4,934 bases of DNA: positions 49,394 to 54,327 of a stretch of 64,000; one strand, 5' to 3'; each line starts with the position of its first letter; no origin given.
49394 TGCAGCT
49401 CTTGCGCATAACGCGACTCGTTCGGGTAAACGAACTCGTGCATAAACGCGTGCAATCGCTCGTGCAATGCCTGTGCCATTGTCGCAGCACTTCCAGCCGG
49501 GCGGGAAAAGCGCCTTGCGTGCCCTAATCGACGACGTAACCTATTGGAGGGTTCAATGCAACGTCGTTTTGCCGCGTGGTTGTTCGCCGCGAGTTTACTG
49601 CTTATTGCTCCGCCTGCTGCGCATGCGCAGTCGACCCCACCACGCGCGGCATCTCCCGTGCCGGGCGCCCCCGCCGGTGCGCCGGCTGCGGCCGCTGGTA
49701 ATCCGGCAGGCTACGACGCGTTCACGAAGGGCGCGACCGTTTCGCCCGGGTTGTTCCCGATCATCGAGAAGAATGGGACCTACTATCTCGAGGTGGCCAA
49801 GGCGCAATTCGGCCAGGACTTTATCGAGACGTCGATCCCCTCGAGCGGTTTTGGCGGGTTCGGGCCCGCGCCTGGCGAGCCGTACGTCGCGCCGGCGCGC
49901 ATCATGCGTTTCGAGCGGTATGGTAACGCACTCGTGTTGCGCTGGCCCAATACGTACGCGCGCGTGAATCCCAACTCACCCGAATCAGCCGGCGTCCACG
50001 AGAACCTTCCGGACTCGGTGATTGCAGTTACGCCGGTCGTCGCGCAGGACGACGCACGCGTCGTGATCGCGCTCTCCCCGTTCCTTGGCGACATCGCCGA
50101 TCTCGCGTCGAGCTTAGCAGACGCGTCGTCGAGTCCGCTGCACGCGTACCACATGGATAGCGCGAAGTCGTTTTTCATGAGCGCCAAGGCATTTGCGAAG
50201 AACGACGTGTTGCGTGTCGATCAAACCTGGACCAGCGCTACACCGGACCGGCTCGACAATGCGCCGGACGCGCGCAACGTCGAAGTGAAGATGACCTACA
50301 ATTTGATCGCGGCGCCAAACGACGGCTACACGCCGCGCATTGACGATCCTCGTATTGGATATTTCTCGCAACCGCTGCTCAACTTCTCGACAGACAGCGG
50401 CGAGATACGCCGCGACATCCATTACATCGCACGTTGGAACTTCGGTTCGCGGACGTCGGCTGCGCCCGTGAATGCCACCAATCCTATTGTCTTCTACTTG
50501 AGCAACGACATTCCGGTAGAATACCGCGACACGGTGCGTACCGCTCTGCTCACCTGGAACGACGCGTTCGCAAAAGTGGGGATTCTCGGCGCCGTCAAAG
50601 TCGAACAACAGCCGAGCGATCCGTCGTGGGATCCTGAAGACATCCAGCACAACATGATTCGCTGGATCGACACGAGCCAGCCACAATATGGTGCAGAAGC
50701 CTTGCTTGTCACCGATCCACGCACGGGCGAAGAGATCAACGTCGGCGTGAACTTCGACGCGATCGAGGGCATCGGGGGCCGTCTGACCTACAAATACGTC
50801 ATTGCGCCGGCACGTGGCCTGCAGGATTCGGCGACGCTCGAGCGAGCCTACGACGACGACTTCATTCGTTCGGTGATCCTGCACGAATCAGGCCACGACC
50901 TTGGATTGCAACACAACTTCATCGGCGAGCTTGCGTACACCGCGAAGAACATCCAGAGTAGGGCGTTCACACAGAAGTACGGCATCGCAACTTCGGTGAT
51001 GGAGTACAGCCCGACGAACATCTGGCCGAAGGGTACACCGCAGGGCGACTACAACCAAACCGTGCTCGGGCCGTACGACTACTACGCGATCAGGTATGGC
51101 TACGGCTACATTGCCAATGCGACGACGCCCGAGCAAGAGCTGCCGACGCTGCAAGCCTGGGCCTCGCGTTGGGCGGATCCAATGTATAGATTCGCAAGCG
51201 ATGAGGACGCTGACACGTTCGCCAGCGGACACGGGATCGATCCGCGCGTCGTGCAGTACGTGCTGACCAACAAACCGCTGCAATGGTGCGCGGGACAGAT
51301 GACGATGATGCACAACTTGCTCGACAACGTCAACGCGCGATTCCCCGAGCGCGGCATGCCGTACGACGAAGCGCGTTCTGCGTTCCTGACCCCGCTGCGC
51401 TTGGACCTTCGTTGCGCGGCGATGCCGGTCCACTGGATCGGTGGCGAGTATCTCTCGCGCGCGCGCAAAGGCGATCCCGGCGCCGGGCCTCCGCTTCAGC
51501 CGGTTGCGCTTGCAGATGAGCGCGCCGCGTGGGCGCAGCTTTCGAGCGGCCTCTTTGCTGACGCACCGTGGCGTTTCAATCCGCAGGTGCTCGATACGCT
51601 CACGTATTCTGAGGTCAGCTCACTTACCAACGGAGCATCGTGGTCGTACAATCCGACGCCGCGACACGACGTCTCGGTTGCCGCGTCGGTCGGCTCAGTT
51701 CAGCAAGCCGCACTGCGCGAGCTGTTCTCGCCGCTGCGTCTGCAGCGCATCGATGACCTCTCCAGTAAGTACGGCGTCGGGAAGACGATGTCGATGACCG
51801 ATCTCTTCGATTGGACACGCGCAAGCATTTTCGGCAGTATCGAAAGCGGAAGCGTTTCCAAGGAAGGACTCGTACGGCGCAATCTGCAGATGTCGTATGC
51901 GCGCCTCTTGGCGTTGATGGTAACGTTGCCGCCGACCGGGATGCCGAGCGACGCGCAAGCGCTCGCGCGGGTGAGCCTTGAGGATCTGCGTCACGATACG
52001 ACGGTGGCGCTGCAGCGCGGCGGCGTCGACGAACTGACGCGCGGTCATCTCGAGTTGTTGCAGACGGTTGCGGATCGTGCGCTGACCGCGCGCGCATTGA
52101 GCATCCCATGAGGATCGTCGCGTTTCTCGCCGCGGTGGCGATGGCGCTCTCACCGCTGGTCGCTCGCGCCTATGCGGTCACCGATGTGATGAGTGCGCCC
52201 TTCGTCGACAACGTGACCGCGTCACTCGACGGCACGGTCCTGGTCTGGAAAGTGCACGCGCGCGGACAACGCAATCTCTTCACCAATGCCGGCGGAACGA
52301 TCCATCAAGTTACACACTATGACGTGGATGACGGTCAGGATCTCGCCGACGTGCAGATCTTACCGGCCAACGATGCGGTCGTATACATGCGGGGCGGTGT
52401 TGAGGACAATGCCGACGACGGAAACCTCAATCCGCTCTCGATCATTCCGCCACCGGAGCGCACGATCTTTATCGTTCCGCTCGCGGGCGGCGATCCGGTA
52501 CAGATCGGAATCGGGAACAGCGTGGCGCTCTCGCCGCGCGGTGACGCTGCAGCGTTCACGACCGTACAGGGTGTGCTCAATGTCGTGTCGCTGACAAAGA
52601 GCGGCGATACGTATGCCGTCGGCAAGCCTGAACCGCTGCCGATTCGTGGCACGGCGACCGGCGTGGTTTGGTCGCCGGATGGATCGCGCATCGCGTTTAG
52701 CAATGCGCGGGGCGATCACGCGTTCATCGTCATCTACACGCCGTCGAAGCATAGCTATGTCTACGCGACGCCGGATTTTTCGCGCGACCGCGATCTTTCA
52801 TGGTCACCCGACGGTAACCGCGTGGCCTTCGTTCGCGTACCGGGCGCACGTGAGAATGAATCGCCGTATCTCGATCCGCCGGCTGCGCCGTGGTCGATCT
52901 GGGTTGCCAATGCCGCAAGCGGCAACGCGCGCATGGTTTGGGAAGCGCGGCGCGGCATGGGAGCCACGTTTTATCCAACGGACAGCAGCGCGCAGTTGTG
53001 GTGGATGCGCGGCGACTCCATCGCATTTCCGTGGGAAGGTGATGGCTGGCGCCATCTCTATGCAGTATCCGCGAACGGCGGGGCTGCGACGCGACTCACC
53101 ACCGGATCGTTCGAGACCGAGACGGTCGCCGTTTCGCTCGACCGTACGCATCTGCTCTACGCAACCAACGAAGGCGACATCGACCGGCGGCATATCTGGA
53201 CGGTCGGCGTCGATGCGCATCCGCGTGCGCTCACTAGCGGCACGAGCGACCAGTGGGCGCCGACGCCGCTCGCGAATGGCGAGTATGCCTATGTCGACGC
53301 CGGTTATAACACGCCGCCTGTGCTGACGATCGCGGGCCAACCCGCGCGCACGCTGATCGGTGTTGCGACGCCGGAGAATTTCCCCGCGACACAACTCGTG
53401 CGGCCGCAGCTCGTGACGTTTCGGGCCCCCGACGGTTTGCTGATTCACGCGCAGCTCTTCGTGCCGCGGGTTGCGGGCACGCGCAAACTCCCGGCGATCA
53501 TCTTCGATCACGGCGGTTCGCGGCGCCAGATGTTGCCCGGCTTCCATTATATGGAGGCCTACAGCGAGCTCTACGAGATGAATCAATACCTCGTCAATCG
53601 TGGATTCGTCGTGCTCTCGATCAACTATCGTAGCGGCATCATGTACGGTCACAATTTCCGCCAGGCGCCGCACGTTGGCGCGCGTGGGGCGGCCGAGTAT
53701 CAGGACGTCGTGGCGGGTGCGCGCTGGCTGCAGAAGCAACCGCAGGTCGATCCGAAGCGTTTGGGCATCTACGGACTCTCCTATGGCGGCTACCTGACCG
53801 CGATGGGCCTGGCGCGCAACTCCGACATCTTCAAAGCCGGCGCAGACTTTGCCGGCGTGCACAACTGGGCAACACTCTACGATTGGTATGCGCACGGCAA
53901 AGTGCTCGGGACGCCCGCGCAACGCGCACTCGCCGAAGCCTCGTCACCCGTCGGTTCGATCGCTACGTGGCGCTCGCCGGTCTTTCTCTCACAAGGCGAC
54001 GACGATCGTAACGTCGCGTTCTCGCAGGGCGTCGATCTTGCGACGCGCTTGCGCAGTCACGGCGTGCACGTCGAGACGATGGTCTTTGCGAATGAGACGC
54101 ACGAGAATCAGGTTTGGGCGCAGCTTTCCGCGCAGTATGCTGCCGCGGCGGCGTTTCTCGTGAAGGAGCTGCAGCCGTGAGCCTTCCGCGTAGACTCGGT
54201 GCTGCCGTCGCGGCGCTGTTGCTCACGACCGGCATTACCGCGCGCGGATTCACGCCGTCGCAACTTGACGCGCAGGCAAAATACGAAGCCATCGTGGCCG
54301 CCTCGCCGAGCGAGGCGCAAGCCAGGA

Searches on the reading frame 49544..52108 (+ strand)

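Call 70: search_protein_families(library=pfam, proteins=[window:49544-52108:+], max_evalue=0.01)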
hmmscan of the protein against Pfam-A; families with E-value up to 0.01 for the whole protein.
window:49544-52108:+ (855 aa): 3 families
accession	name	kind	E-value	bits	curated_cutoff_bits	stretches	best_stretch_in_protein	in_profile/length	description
PF16313.11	DUF4953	-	5.4e-63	213.5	24.2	1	435-767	7-314/316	Met-zincin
PF17148.9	DUF5117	-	1.1e-22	81.2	27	1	119-299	7-185/189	Domain of unknown function (DUF5117)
PF17162.9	DUF5118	-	1.1e-07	31.9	27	1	56-94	3-42/50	Domain of unknown function (DUF5118)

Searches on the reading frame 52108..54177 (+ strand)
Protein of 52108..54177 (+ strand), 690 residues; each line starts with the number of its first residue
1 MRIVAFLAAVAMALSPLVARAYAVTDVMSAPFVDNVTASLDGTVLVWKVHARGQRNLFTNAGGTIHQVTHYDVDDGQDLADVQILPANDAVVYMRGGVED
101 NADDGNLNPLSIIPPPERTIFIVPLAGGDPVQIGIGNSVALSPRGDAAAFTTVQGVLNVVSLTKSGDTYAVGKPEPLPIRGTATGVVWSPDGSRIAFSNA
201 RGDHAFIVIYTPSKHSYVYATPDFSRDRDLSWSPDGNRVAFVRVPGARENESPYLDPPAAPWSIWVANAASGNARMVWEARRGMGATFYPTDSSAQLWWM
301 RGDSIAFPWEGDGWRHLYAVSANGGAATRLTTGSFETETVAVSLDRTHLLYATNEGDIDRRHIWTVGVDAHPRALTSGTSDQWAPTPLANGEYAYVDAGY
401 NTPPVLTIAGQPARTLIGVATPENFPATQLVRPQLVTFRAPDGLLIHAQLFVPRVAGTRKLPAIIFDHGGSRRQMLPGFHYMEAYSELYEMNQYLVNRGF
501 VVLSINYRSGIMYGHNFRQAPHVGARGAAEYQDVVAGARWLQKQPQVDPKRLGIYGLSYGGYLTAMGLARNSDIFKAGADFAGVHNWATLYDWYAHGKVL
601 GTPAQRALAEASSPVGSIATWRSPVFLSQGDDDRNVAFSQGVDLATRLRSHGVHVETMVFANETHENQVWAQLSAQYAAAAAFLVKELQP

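Call 70: search_protein_families(library=pfam, proteins=[window:52108-54177:+], max_evalue=0.01)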
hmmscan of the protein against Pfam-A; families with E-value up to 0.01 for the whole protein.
window:52108-54177:+ (690 aa): 12 families
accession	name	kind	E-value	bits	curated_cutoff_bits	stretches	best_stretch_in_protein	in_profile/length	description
PF00326.27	Peptidase_S9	-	5.5e-38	131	22.6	1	493-689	8-211/213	Prolyl oligopeptidase family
PF00930.27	DPPIV_N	-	1.1e-13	51.1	22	1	294-383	239-332/354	Dipeptidyl peptidase IV (DPP IV) N-terminal region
PF02129.25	Peptidase_S15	-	2e-11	44.5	23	1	442-602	1-145/262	X-Pro dipeptidyl-peptidase (S15 family)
PF20434.5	BD-FAE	-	5e-11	43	26.8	1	452-648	5-215/215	BD-FAE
PF07676.18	PD40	-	1.1e-09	38.4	20.9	1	180-198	8-26/38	WD40-like Beta Propeller Repeat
PF01738.24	DLH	-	1.2e-08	35.2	21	1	489-667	31-188/217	Dienelactone hydrolase family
PF07859.19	Abhydrolase_3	-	1.7e-06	28.4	25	1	516-573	36-94/210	alpha/beta hydrolase fold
PF05448.18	AXE1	-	0.00084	18.6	21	1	431-577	54-203/321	Acetyl xylan esterase (AXE1)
PF12740.14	PETase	-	0.0034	17.3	28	0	475-584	59-158/263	PET hydrolase-like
PF24817.1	WD40_WDHD1_1st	-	0.0041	16.8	109.9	0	138-203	227-288/291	WDHD1 first WD40 domain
PF25174.1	Beta-prop_THOC3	-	0.0055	16.2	305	0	183-240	91-145/272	THOC3 beta-propeller domain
PF00400.38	WD40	-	0.0078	17.2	27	0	24-47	14-38/39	WD domain, G-beta repeat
